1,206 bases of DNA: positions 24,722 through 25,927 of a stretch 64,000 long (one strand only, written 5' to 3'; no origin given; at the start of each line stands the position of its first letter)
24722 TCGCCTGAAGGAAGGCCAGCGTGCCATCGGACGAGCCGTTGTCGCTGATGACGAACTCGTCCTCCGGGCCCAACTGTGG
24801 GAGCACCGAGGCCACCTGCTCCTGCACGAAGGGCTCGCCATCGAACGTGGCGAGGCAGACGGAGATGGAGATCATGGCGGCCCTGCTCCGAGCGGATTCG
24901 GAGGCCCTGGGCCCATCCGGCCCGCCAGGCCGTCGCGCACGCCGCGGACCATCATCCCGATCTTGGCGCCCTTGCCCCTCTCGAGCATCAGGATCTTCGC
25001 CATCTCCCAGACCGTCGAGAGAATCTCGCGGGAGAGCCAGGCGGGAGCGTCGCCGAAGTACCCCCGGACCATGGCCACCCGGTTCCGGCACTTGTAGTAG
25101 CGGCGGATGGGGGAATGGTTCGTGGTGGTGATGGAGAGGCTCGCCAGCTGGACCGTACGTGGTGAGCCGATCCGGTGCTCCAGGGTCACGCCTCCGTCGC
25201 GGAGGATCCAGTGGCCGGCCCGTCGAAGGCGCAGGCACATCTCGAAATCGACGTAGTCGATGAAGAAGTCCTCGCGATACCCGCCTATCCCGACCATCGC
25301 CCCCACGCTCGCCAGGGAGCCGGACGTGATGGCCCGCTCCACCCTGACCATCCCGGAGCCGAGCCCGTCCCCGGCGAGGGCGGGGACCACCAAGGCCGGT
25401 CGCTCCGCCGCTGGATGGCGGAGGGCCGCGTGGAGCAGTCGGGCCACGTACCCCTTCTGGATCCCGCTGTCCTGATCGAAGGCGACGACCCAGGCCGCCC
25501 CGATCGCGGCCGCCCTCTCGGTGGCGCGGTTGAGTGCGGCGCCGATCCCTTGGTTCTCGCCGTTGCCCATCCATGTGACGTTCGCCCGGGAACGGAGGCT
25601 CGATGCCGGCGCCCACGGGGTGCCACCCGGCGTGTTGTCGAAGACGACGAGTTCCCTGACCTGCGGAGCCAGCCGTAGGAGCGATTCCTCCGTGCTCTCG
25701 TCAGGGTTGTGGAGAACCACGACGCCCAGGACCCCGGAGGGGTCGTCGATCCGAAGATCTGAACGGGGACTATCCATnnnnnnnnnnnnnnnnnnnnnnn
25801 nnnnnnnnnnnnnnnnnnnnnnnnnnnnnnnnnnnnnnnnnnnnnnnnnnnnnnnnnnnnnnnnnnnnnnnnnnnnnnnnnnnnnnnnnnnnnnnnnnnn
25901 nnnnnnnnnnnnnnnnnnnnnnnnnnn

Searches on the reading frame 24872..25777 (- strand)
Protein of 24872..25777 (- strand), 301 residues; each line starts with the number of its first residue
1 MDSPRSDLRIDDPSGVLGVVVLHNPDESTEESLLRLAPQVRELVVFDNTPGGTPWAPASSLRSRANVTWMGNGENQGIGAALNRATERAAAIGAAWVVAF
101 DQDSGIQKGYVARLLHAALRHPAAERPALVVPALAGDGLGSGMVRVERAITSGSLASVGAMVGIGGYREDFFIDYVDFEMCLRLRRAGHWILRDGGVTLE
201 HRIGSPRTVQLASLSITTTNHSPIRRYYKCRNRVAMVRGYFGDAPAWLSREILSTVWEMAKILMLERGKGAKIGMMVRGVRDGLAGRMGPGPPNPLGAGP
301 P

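Call 12: search_protein_families(library=pfam, proteins=[window:24872-25777:-])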
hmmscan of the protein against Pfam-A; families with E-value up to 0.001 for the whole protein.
window:24872-25777:- (301 aa): 1 family
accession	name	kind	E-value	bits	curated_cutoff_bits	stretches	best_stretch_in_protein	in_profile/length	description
PF00535.33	Glycos_transf_2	-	0.00034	21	23.3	1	29-123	13-108/168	Glycosyl transferase family 2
